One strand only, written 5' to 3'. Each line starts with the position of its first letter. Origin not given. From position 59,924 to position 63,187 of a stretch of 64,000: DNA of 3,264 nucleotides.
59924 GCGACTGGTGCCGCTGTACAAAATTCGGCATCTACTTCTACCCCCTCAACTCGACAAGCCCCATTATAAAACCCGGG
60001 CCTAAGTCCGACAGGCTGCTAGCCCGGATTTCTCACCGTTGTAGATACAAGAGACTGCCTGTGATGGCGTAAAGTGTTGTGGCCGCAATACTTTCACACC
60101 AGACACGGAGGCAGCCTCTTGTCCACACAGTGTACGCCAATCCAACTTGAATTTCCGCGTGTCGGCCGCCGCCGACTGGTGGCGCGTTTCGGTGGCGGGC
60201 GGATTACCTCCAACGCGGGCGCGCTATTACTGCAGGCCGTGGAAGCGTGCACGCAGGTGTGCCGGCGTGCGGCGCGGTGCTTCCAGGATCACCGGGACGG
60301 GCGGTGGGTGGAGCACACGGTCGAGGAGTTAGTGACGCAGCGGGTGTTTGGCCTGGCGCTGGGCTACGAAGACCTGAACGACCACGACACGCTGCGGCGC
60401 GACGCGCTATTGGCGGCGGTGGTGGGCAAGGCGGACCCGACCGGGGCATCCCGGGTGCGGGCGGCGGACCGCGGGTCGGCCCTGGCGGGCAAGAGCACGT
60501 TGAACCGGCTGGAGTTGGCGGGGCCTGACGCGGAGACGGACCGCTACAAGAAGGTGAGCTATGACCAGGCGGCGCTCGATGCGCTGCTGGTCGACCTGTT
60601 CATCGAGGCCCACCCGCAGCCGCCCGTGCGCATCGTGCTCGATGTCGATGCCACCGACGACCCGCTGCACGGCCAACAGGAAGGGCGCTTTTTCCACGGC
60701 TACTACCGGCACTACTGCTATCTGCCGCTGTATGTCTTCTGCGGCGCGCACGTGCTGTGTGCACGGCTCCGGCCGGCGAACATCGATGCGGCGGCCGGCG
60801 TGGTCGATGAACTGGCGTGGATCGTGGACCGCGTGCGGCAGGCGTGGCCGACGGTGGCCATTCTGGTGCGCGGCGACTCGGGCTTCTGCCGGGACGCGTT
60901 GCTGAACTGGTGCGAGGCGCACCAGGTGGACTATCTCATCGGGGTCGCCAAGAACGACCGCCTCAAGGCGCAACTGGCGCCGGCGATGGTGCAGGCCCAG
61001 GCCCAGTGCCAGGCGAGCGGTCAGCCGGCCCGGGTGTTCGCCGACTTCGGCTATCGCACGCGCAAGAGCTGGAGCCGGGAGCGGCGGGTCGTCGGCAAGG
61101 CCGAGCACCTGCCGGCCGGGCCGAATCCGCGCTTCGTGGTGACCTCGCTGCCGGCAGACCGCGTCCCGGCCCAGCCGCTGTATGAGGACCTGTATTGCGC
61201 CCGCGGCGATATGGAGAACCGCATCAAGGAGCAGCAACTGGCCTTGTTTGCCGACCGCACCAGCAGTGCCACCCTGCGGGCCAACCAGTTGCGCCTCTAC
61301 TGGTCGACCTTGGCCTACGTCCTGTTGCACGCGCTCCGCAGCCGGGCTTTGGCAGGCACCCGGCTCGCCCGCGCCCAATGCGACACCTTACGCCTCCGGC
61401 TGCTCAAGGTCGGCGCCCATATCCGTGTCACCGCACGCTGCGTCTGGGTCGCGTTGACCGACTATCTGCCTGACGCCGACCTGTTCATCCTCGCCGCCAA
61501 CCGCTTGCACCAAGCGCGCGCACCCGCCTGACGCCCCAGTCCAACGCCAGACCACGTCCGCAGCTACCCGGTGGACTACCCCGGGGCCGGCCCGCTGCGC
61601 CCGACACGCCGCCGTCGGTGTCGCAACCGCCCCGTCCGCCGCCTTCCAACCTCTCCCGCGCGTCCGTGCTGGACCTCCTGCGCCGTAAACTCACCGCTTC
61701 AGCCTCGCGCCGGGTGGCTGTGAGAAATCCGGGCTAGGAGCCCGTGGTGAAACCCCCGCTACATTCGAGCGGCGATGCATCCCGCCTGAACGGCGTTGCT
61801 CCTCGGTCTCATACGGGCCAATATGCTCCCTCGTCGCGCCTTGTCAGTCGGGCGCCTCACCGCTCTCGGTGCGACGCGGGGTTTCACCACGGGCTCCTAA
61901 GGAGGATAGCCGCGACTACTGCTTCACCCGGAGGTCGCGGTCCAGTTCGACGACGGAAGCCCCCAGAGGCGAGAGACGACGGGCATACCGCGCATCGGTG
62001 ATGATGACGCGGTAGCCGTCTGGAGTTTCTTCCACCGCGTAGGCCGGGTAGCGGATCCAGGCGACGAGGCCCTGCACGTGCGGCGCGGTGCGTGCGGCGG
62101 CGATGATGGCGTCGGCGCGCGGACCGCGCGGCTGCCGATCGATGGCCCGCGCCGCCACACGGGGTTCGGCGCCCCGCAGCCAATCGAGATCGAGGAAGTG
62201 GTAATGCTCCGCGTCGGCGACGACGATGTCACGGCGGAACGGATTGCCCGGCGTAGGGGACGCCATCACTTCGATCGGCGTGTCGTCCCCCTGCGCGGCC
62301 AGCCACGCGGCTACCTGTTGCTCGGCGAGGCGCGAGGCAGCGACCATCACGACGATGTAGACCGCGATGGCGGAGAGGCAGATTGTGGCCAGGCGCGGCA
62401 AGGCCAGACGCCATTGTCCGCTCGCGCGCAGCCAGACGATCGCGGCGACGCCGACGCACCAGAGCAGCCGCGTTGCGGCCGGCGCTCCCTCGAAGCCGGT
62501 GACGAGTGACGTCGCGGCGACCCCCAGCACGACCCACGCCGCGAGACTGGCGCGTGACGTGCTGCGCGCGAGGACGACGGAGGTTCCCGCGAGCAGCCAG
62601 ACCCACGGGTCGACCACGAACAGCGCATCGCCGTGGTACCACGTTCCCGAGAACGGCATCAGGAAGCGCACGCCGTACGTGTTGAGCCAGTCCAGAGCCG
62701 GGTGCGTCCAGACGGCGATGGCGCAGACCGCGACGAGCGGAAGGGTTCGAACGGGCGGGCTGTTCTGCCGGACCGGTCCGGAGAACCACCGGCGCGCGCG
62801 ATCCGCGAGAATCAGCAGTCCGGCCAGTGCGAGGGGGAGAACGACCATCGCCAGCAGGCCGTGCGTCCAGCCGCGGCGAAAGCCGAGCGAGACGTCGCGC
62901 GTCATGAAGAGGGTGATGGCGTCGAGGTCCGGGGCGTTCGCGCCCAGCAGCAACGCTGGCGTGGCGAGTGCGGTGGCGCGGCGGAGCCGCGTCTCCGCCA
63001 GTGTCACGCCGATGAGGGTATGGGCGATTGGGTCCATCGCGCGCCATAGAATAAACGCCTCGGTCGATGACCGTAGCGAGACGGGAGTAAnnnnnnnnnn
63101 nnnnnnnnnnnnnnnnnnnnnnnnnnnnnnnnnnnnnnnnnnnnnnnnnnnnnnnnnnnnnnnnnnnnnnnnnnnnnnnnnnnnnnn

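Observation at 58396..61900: IS pile-up 2: same IS1182 / IS1380 / MITE order at an independent locus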

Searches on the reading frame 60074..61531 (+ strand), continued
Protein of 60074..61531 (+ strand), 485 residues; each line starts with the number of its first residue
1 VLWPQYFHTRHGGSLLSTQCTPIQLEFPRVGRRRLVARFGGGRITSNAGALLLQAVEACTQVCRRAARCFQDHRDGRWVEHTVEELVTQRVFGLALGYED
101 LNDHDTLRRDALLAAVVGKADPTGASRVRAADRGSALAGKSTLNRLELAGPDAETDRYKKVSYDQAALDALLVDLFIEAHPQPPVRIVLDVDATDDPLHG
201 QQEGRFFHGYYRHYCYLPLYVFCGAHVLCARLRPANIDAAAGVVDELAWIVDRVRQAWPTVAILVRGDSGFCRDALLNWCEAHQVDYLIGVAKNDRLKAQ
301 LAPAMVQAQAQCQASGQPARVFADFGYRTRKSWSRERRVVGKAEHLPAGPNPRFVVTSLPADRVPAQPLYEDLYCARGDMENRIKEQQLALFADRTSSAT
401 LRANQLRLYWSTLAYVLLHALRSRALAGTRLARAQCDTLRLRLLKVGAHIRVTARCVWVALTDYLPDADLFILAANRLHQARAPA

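Call 60: search_protein_families(library=ncbifam, proteins=[L016:1498-2904:+, L014:6125-6820:+], max_evalue=0.001)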
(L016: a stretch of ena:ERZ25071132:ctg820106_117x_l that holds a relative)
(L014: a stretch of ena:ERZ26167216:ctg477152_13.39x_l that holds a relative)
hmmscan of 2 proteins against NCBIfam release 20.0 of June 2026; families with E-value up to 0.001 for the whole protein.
L016:1498-2904:+ (468 aa): 6 families
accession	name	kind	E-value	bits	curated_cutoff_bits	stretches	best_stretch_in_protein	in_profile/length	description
NF033551.1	transpos_IS1182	equivalog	1.1e-47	163.1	270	2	36-321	25-349/488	IS1182 family transposase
NF033581.1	transpos_IS5_4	equivalog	6.2e-24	84.8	140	1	33-374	4-268/285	IS5 family transposase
NF033593.1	transpos_ISNCY_1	equivalog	2.6e-15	56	325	1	32-159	17-143/444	ISNCY family transposase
NF033579.1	transpos_IS5_2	equivalog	4.9e-09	36.1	140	1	224-335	131-232/289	IS5 family transposase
NF033578.1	transpos_IS5_1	equivalog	1.7e-08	34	275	1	234-396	285-419/419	IS5 family transposase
NF033580.1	transpos_IS5_3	equivalog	5.3e-05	22.9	110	1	213-336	112-220/258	IS5 family transposase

L014:6125-6820:+ (231 aa): 1 family
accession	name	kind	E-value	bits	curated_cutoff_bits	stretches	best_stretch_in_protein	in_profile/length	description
NF033545.0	transpos_IS630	equivalog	2.7e-34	119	100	1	5-202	114-298/299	IS630 family transposase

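Call 71: search_dna_similar(query=window:60119-61531:+, collection=plasmids, mode=protein, max_rows=30, rows=spread, max_evalue=1e-30)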
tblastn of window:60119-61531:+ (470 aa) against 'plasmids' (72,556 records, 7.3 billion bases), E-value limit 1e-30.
Records with a match: 407; places in all: 980; records where one place covers at least 80% of the query: 377.
Best place of each record, by identity: <60% 407.
By first word of the organism name: Bradyrhizobium 62; Enterobacter 50; Acetobacter 47; Sphingobium 24; Nostoc 17; Klebsiella 16; Rhizobium 14; Salmonella 14; Mesorhizobium 11; Azospirillum 8; and 65 more.
By predicted mobility (MOB-suite, as given by PLSDB): conjugative 232; non-mobilizable 103; mobilizable 72.
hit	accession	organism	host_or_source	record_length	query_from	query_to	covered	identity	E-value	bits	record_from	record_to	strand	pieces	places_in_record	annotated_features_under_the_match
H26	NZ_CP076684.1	Stutzerimonas zhaodongensis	isolated microorganism,Ocean water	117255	1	466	99%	57.1%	1e-159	508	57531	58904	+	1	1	IS1380 family transposase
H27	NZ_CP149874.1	Rhizobium sp. T1473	-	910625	2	463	98%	52.8%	3e-78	469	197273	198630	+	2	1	none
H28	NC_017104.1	Acetobacter pasteurianus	-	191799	1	467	99%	49.7%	3e-129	420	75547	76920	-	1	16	IS1380-like element IS1380A family transposase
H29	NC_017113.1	Acetobacter pasteurianus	-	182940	1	467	99%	49.5%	1e-129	421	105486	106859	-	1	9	IS1380-like element IS1380A family transposase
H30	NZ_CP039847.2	Acetobacter pasteurianus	whole organism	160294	1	467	99%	49.0%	7e-128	416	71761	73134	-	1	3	IS1380-like element IS1380A family transposase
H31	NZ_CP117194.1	Acidovorax temperans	cell culture,Acidovorax temperans ...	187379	10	469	98%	45.0%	6e-108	358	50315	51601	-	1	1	IS1380 family transposase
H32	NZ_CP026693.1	Nostoc sp. 'Lobaria pulmonaria (5183) cyanobiont'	Lobaria pulmonaria thallus,lichen ...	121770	7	456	96%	42.2%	8e-118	387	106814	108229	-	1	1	IS1380 family transposase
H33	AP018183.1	Nostoc carneum NIES-2107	-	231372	3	456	97%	37.9%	9e-105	349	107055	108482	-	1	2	transposase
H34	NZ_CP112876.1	Pseudanabaena galeata CCNP1313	-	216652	1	465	99%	35.8%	8e-76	266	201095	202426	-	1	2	IS1380 family transposase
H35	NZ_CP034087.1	Methylocystis rosea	cell culture,groundwater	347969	8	456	96%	36.2%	6e-66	237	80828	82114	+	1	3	IS1380 family transposase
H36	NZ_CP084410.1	Sphingobium sp. CFD-2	cell culture,soil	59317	12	456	95%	35.7%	6e-62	225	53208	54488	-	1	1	IS1380-like element ISSp1 family transposase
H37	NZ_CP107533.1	Methylobacterium sp. FF17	-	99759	6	456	96%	35.1%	2e-60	221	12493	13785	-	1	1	IS1380 family transposase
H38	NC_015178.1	Acidiphilium multivorum AIU301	-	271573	2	463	98%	33.5%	7e-62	225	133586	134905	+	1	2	IS1380 family transposase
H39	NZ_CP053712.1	Lichenicola cladoniae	Cladonia borealis,cell culture,lichen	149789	6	466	98%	33.3%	2e-55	206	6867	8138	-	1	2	none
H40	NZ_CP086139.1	Bradyrhizobium barranii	Glycine max cv. AC Orford,Cell ...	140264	1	456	97%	33.1%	2e-59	218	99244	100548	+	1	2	IS1380-like element ISBdi2 family transposase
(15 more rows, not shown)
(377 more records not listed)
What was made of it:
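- Closest known: IS1380A of Acetobacter pasteurianus. Same: 49.7% transposase identity (call 71).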

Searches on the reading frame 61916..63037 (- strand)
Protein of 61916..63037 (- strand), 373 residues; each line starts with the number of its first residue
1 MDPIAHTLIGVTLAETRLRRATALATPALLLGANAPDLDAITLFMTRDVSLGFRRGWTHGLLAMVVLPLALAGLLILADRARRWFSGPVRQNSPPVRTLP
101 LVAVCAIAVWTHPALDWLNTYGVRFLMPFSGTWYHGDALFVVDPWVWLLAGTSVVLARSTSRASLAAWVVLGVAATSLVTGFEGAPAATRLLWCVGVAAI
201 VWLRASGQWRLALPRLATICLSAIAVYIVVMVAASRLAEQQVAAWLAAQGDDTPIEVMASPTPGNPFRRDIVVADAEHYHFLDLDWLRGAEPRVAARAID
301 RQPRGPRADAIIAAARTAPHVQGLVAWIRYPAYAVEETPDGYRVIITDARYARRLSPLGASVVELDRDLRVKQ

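Call 6: search_protein_families(library=pfam, proteins=[window:61916-63037:-])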
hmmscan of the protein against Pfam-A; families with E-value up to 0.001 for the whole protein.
window:61916-63037:- (373 aa): 1 family
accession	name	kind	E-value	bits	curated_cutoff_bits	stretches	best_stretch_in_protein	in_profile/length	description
PF04307.19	YdjM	-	2.4e-23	83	29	1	1-174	1-165/176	YdjM inner membrane protein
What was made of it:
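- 61916..63037 (-): Convergent downstream gene (YdjM family). The insertion site lies between two gene ends. Pfam YdjM, 83 bits (call 6)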
